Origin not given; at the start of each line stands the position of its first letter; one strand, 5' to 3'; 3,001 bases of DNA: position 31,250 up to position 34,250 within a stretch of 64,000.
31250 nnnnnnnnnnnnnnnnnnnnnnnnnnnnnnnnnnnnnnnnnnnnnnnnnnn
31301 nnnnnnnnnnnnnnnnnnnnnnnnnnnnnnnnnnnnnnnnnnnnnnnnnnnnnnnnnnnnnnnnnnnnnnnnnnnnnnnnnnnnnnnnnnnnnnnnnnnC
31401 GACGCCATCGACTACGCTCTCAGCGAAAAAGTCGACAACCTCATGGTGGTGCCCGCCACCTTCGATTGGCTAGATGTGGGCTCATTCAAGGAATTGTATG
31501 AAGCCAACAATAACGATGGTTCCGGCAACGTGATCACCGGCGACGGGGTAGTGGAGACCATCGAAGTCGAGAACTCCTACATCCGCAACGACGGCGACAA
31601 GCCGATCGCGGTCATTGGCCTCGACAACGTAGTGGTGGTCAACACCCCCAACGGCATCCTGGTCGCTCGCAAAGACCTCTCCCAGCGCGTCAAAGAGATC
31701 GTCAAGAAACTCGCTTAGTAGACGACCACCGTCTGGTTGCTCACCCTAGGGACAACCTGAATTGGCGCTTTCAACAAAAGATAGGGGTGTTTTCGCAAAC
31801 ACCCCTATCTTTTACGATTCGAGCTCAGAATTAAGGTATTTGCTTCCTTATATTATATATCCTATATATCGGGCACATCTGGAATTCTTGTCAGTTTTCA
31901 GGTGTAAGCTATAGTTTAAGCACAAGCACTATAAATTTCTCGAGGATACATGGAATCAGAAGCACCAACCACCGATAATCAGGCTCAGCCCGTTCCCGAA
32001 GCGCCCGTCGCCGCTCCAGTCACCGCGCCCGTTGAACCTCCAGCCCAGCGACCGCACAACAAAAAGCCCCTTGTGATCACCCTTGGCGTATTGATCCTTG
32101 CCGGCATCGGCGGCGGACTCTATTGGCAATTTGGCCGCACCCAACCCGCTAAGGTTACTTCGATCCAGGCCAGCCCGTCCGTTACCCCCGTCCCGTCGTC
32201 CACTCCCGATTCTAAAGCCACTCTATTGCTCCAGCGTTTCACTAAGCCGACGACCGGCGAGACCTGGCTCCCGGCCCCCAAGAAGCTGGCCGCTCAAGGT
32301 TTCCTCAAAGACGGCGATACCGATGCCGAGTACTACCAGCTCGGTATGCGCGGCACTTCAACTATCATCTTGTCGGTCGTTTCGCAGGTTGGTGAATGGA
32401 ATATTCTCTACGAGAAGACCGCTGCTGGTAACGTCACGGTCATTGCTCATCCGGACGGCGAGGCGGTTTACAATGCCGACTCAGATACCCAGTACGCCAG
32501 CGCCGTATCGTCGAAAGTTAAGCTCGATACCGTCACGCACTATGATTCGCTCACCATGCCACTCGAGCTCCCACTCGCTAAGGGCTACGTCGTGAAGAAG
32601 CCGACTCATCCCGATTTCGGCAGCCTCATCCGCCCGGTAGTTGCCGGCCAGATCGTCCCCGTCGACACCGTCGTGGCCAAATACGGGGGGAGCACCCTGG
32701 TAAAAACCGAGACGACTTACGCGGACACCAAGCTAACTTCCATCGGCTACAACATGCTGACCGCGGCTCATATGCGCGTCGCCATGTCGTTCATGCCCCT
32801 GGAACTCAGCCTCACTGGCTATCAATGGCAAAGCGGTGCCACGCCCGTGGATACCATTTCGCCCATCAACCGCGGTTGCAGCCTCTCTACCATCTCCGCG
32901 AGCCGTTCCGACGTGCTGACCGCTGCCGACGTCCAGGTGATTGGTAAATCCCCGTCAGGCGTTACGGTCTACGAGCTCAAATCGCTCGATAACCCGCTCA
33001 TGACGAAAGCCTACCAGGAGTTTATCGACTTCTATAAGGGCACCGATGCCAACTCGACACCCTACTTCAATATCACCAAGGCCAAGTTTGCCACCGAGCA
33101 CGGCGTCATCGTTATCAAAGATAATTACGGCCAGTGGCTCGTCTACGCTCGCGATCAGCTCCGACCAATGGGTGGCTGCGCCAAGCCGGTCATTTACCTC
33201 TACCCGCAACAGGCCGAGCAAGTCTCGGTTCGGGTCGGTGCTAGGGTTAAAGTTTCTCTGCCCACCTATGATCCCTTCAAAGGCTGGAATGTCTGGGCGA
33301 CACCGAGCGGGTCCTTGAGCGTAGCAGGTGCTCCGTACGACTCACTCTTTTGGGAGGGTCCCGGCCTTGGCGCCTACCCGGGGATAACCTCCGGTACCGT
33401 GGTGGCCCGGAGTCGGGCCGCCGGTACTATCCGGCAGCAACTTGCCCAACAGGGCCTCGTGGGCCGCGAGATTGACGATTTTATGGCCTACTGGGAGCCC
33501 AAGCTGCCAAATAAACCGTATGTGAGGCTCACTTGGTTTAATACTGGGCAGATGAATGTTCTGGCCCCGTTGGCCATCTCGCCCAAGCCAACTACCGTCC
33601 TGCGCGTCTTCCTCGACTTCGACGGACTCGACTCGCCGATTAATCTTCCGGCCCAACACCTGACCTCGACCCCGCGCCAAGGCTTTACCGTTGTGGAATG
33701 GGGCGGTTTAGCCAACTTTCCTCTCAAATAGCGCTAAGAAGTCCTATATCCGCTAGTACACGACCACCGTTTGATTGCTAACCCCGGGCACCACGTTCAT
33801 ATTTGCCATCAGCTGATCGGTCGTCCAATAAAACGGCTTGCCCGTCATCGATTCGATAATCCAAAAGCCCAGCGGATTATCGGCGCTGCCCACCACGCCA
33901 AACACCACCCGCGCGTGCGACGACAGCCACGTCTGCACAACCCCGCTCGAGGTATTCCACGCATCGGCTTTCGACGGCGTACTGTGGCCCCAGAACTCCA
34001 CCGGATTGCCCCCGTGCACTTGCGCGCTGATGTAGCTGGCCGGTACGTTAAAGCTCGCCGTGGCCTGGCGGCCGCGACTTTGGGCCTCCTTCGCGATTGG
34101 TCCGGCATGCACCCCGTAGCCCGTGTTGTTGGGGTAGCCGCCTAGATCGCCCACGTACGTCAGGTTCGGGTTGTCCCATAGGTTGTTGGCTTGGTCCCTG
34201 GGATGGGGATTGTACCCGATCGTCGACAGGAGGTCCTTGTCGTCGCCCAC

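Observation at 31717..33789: An imperfect ~38-nt direct repeat and a duplicated gene tail flank a ~2 kb segment, the footprint of a rearrangement or insertion.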

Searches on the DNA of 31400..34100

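Call 53: search_rna_families(source=window, start=31400, end=34100, threshold=evalue, max_evalue=1)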
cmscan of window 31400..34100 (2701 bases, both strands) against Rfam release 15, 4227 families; matches with E-value up to 1: 1.
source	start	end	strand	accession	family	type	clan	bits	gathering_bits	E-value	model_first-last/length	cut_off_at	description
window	32735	32807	+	RF00785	mir-90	Gene; miRNA;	-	22.6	68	0.16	1-84/84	no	mir-90 microRNA precursor family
